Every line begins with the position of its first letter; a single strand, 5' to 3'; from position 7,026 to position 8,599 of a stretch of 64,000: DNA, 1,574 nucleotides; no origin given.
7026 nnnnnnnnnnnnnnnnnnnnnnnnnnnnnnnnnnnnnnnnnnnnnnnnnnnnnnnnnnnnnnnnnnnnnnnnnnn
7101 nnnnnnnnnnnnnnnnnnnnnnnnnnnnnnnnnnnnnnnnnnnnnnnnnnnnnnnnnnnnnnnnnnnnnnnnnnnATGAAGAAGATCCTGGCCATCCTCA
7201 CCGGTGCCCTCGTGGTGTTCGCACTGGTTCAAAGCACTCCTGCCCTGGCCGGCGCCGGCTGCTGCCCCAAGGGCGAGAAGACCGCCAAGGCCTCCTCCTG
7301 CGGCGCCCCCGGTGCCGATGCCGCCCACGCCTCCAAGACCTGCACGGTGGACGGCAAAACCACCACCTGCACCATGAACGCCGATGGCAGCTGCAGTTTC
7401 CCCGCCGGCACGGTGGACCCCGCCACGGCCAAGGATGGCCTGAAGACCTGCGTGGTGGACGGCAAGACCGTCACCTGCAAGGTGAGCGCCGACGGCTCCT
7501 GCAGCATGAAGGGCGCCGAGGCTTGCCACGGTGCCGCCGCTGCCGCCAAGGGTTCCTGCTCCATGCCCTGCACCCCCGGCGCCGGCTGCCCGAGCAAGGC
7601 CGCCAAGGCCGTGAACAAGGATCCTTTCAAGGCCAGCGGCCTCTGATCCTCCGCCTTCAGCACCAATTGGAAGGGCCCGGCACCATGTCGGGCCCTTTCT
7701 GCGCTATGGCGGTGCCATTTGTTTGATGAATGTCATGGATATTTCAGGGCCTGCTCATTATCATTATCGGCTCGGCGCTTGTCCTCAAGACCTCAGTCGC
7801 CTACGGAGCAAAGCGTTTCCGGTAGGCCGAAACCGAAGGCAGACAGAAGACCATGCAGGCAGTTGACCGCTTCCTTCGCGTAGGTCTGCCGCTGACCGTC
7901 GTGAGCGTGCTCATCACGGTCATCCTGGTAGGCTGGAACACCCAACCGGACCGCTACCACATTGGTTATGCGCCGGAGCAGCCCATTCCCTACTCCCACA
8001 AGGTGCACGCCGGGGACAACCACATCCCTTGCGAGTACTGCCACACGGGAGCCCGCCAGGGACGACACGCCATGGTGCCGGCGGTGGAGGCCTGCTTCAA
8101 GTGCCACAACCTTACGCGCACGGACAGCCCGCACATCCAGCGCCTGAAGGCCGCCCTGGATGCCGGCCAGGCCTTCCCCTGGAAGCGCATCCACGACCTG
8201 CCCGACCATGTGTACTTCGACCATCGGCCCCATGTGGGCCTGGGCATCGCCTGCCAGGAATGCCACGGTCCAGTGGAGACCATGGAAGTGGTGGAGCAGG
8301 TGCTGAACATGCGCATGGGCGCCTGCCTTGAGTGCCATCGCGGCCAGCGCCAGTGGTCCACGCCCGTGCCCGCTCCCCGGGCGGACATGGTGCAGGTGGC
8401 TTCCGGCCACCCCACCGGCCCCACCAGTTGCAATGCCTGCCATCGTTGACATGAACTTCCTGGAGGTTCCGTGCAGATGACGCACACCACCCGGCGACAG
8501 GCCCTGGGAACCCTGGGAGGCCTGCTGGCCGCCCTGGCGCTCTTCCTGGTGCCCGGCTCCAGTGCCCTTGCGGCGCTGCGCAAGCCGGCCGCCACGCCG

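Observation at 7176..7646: Secreted 15-Cys protein with an internal duplicated module, directly upstream of the ACIII-oxidase operon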

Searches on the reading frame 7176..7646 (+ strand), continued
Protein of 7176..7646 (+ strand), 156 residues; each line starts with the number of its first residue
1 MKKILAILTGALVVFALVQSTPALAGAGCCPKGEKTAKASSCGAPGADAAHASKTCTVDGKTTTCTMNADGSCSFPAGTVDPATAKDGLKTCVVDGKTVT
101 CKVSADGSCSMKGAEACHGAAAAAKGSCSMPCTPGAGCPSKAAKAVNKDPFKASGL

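Call 62: search_solved_structures(query=A5, max_evalue=10, show_alignments=3)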
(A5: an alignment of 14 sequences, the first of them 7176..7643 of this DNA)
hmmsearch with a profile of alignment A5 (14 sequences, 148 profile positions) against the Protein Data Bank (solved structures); distinct sequences matched with E-value up to 10: 2.
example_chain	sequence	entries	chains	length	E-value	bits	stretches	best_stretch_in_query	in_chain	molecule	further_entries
7muc_AN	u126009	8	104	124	0.11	15.8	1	14-76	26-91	Neurogenic locus notch | Neurogenic locus notch protein homolog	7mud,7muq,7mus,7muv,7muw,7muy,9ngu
8zok_A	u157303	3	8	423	0.95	12.7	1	47-79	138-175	Gamma-glutamyl phosphate reductase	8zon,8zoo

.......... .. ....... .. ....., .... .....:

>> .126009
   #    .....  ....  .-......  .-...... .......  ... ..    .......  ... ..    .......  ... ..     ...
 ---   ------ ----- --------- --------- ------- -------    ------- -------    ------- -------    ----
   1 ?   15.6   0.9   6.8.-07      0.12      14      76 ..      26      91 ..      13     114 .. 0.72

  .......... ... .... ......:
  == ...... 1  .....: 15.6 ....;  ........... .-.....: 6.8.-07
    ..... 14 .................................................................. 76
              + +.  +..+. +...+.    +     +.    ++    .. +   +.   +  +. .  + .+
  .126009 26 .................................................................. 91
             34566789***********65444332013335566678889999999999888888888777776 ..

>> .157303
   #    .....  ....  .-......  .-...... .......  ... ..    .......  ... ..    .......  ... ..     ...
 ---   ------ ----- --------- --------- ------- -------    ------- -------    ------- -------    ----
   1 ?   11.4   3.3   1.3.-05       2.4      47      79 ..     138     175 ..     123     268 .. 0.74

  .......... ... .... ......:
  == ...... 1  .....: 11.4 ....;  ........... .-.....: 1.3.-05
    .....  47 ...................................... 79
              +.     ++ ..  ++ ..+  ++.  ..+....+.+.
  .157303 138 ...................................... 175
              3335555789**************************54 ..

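Call 65: predict_structure(alignment_id=A5)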
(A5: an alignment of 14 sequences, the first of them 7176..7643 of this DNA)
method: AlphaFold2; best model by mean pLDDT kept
length: 156 residues; sequences in the alignment: 14
mean_pLDDT: 53.3   pTM: 0.37
mean pLDDT of the five models: 53.3, 52.8, 50.8, 50.6, 49.6
residues with pLDDT >= 90: 0; 70-90: 40; 50-70: 36; < 50: 80
segments of 3 or more residues with pLDDT < 50: 15-51, 116-150, 154-156
pLDDT, mean of each block of 10 residues (from residue 1): 52 47 36 38 37 63 70 74 75 72 77 52 34 36 41 45
secondary structure, 60 per line:
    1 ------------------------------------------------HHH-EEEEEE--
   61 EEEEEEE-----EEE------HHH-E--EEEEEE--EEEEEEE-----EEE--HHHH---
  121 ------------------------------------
elements in order: E53-58 E61-67 E73-75 E89-94 E97-103 E109-111 H114-117

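Call 67: list_cluster_members(proteins=[window:7176-7643:+, window:6417-6938:-, window:7853-8446:+, window:17303-18928:+, P0001, P0005])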
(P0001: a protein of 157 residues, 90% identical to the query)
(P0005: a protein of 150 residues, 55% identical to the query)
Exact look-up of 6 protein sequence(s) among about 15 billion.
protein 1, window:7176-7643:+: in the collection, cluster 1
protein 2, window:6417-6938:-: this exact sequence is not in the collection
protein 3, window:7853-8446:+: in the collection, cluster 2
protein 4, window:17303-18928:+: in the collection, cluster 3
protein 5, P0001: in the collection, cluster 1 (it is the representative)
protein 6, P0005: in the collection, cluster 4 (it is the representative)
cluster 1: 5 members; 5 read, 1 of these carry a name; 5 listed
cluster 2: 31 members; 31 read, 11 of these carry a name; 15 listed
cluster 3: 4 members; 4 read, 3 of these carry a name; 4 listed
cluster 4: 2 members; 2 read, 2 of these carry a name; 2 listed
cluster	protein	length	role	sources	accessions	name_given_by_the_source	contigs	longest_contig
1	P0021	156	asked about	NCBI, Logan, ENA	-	-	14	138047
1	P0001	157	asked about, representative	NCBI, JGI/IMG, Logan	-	hypothetical protein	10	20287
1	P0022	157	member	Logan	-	-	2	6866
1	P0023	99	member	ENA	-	-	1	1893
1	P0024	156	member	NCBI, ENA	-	-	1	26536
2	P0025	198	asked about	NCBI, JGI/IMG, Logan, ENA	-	hypothetical protein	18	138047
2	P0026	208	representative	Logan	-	-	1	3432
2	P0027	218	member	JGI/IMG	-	hypothetical protein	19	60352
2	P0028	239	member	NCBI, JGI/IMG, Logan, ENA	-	hypothetical protein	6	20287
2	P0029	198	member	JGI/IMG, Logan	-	hypothetical protein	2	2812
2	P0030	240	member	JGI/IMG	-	hypothetical protein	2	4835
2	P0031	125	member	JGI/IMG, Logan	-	hypothetical protein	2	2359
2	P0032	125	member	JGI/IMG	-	hypothetical protein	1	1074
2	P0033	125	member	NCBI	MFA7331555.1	MAG: cytochrome c3 family protein [Candidatus Delongbacteria bacterium]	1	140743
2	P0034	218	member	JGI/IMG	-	hypothetical protein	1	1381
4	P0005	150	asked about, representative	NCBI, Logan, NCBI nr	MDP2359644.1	MAG: hypothetical protein Q8O14_02665 [bacterium] | hypothetical protein [bacterium]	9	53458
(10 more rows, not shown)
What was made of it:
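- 7176..7646 (+): CDS of the 156-aa Cys-rich exported protein (13 Cys). The exact protein is present on 14 public contigs: call 67.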

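Call 83: find_homologous_proteins(query=A6, max_evalue=0.1)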
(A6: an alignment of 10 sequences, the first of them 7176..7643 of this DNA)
Query A6 (10 sequences) (156 aa, profile of the alignment): 13 proteins with E <= 0.1 among 8000 candidates.
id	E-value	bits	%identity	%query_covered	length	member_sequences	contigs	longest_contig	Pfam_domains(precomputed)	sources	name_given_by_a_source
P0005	1.2e-52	196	55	100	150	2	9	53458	-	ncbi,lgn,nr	ncbi:MAG: hypothetical protein Q8O14_02665 [bacterium]|nr:hypothetical protein [bacterium]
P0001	3.4e-51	191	90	100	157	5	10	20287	-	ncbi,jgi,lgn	jgi:hypothetical protein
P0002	4.6e-51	191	76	100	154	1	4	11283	-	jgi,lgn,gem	-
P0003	1.2e-46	177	77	100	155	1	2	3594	-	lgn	-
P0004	4.4e-46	175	75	100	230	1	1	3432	-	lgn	-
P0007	1.0e-45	174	57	79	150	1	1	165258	-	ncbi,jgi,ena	ncbi:MAG: hypothetical protein WC326_10840 [Candidatus Delongbacteria bacterium]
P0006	3.9e-44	168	60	79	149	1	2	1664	-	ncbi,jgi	jgi:hypothetical protein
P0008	1.6e-41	160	59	74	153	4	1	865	-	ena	-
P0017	2.9e-40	156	57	74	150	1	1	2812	-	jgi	jgi:hypothetical protein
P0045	2.2e-24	104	42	38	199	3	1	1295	-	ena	-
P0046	8.5e-21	93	45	30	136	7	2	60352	-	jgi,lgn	jgi:hypothetical protein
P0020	3.0e-19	88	39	85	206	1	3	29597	-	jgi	jgi:hypothetical protein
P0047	2.0e-6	46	34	87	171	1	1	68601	-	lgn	-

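Call 85: find_encoding_contigs(protein=P0047, flank=10000, max_places=2)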
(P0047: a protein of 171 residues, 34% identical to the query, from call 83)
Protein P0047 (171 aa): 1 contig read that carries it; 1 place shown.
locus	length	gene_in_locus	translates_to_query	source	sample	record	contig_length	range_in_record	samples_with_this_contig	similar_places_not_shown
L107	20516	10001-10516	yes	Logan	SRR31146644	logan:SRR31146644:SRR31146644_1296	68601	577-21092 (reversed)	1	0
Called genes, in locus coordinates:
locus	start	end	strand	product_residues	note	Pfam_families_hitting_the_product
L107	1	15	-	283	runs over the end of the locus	-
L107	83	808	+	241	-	PF00072:Response_reg, PF00486:Trans_reg_C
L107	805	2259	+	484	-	PF00672:HAMP, PF00512:HisKA, PF02518:HATPase_c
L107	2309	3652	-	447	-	PF03951:Gln-synt_N, PF00120:Gln-synt_C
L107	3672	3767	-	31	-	-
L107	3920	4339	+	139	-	PF09862:DUF2089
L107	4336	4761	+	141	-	PF22746:SHOCT-like_DUF2089-C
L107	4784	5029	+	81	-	-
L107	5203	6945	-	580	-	PF23657:DUF7151, PF02335:Cytochrom_C552 (faint), PF14522:Cytochrome_C7 (faint), PF14537:Cytochrom_c3_2 (faint), PF22113:Mtrc-MtrF_II-IV_dom (weak), PF13435:Cytochrome_C554 (faint)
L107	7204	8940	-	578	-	PF23657:DUF7151, PF14522:Cytochrome_C7 (faint), PF14537:Cytochrom_c3_2 (faint), PF13435:Cytochrome_C554 (faint), PF02335:Cytochrom_C552 (weak)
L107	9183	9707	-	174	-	PF09537:DUF2383 (faint), PF13668:Ferritin_2 (faint), PF02915:Rubrerythrin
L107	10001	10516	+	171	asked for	-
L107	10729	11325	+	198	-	PF02085:Cytochrom_CIII (faint), PF14522:Cytochrome_C7, PF14537:Cytochrom_c3_2 (weak)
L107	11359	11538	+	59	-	-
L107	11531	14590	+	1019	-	PF01568:Molydop_binding (weak), PF12838:Fer4_7 (weak), PF13237:Fer4_10 (faint), PF25160:LdpA_Fe-S-bd (faint), PF13247:Fer4_11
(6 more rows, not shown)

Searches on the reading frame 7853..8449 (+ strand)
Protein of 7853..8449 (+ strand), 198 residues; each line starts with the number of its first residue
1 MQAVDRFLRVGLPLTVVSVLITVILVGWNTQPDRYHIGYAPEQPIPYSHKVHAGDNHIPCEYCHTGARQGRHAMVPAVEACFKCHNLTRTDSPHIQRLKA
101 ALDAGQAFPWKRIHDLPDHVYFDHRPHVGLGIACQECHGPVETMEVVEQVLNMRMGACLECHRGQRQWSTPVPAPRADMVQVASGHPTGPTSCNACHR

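Call 50: find_related_loci(query=window:7853-8446:+, collection=genome_contigs, flank=4000)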
Query window:7853-8446:+ (198 aa) in genome_contigs; peptide patterns used: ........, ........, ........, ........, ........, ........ (x = any residue, [..] = any of these).
285 stretches matched a pattern; 134 encode a relative of the query (tblastn E <= 1e-3); the best 80 are kept; 80 distinct loci.
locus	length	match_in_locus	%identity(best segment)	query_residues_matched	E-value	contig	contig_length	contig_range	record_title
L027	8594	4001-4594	84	1-198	1e-117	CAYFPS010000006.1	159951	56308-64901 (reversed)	MAG TPA_asm: uncultured Bacteroidaceae bacterium isolate ERP019367_co1_104 genome assembly, contig: NODE_130_length_1599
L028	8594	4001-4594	67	1-198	2e-87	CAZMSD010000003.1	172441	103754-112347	MAG TPA_asm: uncultured Bacteroidaceae bacterium isolate binchicken_co65_461 genome assembly, contig: NODE_131_length_17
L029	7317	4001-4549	59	5-198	3e-73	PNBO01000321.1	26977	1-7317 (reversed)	MAG: Myxococcales bacterium isolate fen_1138 73.20120700_E3M.16_contig_32775, whole genome shotgun sequence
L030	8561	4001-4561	56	1-198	9e-73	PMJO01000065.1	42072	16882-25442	MAG: Myxococcales bacterium isolate fen_1125 73.20120600_E2D.64_contig_8423, whole genome shotgun sequence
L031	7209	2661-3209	58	5-198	1e-72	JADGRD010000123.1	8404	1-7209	MAG: Proteobacteria bacterium isolate Chersky.38_30 contig-100_2833, whole genome shotgun sequence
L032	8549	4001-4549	58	5-198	2e-72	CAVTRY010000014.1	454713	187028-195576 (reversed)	MAG: uncultured delta proteobacterium isolate MFD09286.bin.2.143 genome assembly, contig: contig_23059, whole genome sho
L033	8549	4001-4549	57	5-198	3e-72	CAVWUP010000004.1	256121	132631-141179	MAG: uncultured delta proteobacterium isolate MFD01689.bin.1.110 genome assembly, contig: contig_18824, whole genome sho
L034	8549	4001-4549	58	5-198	6e-72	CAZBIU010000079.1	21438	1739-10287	MAG TPA_asm: uncultured Myxococcales bacterium isolate binchicken_co50_418 genome assembly, contig: NODE_2688_length_214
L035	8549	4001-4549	56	5-198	2e-71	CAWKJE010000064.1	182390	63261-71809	MAG: uncultured delta proteobacterium isolate MFD04752.bin.1.7 genome assembly, contig: contig_65375, whole genome shotg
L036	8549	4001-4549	56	5-198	4e-71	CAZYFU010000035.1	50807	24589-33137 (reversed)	MAG TPA_asm: uncultured Myxococcales bacterium isolate SRP192927_co6_560 genome assembly, contig: NODE_922_length_50807_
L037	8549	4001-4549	58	5-198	5e-71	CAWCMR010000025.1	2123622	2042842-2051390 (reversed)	MAG: uncultured delta proteobacterium isolate MFD05502.bin.2.118 genome assembly, contig: contig_8782, whole genome shot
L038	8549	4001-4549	56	5-198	7e-71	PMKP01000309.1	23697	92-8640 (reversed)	MAG: Myxococcales bacterium isolate fen_1123 73.20120600_E1D.81_contig_4074, whole genome shotgun sequence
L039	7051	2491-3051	57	1-198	3e-70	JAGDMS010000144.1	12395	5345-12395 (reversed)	MAG: Deltaproteobacteria bacterium isolate CTSoil_040 scaffold_3026, whole genome shotgun sequence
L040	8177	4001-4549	56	5-198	5e-70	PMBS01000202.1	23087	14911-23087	MAG: Myxococcales bacterium isolate fen_1144 73.20120700_E3M.35_contig_55882, whole genome shotgun sequence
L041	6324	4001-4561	53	1-198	1e-69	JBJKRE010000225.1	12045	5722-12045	MAG: Acidobacteriota bacterium isolate Bin_51 S1Ck127_1767755_flag_1_multi_6.0000_len_12045, whole genome shotgun sequen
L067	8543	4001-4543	54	7-198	3e-65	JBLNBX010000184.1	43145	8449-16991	MAG: bacterium isolate MAG140 PRJNA950955_bin46_renamed_183, whole genome shotgun sequence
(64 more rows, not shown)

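Call 69: search_protein_families(library=pfam, proteins=[window:7853-8449:+], max_evalue=0.0001)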
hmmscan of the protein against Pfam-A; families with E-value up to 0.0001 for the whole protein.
window:7853-8449:+ (198 aa): 2 families
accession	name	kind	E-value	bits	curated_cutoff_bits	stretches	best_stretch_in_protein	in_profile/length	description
PF14522.11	Cytochrome_C7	-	5e-13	49.1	24.8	1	120-198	1-67/67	Cytochrome c7 and related cytochrome c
PF14537.11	Cytochrom_c3_2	-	1.6e-10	41.7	25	1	127-198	2-65/79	Cytochrome c3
